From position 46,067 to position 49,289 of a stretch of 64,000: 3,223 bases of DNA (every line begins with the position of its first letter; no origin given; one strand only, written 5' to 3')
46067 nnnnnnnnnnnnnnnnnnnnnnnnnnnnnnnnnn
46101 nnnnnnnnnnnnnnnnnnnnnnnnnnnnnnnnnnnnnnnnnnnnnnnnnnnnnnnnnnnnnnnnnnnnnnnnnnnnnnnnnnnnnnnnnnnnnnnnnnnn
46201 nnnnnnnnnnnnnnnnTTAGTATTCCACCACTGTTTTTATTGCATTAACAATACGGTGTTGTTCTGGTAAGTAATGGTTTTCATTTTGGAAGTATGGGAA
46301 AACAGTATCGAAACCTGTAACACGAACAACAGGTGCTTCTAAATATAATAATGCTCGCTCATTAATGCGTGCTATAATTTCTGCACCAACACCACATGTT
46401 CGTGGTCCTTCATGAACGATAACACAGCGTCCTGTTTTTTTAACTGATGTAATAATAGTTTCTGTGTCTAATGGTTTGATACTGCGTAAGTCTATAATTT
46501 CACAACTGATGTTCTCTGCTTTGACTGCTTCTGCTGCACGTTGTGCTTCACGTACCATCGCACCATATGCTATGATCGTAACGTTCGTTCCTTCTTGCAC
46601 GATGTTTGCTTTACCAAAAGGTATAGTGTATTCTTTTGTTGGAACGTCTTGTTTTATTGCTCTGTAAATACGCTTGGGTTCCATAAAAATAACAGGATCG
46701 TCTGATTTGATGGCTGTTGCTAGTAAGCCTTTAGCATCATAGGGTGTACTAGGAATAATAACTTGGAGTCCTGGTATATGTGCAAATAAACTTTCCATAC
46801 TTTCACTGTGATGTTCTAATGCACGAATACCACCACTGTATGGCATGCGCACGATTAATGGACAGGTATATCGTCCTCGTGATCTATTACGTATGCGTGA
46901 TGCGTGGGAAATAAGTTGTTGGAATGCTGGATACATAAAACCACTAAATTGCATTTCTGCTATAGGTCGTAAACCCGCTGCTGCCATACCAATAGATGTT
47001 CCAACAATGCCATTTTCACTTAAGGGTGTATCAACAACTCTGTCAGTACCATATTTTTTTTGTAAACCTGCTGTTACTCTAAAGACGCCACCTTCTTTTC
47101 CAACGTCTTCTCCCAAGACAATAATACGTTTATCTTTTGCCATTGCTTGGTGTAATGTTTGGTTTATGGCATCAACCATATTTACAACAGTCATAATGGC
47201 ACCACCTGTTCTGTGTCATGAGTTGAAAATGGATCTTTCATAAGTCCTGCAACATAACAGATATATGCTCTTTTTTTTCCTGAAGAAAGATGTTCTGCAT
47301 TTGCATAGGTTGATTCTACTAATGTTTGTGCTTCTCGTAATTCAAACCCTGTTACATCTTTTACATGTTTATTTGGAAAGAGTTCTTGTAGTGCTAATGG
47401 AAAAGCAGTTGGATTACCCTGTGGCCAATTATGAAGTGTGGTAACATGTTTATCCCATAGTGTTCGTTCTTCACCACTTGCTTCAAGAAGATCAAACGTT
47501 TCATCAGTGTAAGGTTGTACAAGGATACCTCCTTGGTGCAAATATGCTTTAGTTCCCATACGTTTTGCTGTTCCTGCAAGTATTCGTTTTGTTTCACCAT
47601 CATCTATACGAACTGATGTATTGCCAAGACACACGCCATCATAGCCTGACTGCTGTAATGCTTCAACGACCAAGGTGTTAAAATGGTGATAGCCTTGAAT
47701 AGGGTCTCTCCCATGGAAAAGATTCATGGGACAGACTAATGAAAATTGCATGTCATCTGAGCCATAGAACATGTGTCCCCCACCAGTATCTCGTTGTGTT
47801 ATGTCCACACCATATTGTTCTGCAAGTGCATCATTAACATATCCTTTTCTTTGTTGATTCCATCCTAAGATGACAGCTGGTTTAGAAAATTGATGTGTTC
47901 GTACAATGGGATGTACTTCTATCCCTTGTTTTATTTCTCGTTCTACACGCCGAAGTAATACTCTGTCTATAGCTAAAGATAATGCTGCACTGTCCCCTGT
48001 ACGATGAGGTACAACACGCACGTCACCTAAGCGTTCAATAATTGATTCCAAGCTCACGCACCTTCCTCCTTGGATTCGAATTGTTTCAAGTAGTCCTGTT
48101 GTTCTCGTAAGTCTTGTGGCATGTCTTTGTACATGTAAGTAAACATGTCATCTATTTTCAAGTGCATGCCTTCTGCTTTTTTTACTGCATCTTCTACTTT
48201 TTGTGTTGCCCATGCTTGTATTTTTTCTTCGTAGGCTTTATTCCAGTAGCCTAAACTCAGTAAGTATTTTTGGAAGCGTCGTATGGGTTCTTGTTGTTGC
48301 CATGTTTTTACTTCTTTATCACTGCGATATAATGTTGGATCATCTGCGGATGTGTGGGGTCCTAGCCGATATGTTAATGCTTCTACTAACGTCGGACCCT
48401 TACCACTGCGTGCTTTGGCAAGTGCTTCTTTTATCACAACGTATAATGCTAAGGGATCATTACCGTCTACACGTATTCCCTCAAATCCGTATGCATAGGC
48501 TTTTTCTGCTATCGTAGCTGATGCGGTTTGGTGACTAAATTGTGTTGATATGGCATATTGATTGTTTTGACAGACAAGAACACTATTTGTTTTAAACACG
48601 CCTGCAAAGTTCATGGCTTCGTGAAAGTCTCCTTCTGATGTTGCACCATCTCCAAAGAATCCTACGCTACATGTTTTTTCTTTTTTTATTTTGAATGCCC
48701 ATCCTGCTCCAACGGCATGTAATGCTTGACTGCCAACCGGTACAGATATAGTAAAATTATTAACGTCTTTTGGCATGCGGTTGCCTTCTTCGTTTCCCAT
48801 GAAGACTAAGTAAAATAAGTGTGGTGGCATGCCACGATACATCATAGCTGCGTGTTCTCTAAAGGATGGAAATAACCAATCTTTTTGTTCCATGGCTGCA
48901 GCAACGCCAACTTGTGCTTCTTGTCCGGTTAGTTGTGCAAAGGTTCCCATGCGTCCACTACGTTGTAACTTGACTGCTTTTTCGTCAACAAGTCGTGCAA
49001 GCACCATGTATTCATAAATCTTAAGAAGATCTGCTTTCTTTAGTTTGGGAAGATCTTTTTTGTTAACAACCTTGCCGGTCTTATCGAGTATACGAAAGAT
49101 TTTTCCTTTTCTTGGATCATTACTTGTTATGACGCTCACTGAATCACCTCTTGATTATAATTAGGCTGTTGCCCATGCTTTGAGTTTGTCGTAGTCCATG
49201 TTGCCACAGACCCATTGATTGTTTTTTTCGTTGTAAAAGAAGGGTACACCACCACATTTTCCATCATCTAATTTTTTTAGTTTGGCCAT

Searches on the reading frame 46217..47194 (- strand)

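Call 52: search_protein_families(library=pfam, proteins=[window:46217-47194:-], max_evalue=0.0001)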
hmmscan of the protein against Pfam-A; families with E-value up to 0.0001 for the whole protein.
window:46217-47194:- (325 aa): 2 families
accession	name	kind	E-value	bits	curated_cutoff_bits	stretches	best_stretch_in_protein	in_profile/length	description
PF02779.29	Transket_pyr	-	7.1e-47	159.7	27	1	4-178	3-173/174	Transketolase, pyrimidine binding domain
PF02780.25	Transketolase_C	-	1.2e-43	148.3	25.9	1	194-315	1-124/124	Transketolase, C-terminal domain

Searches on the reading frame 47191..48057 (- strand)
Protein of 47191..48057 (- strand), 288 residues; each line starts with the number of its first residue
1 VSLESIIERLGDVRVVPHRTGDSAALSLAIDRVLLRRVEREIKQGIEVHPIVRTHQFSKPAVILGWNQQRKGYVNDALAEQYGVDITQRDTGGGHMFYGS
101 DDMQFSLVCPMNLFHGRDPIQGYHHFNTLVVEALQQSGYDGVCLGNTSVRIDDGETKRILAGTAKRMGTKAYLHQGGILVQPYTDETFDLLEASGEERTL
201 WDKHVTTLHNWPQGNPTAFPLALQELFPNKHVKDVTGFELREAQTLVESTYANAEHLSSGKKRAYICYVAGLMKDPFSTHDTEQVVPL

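Call 53: search_protein_families(library=pfam, proteins=[window:47191-48057:-], max_evalue=0.0001)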
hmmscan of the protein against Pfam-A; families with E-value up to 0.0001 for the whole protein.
window:47191-48057:- (288 aa): 1 family
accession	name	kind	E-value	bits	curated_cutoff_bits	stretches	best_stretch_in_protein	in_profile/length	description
PF21948.1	LplA-B_cat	-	4.7e-17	63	27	1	25-209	3-179/200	Lipoyl protein ligase A/B catalytic domain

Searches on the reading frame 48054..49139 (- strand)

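Call 53: search_protein_families(library=pfam, proteins=[window:48054-49139:-], max_evalue=0.0001)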
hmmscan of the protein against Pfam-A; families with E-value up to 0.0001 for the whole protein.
window:48054-49139:- (361 aa): 3 families
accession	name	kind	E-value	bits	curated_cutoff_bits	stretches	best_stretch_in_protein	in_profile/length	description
PF00676.26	E1_dh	-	3.3e-86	289.4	22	1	43-323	2-292/300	Dehydrogenase E1 component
PF00456.26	Transketolase_N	-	6.1e-06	25.9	22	1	160-256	149-243/334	Transketolase, thiamine diphosphate binding domain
PF13292.11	DXP_synthase_N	-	1.1e-05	25.3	21.2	1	141-200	119-178/274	1-deoxy-D-xylulose-5-phosphate synthase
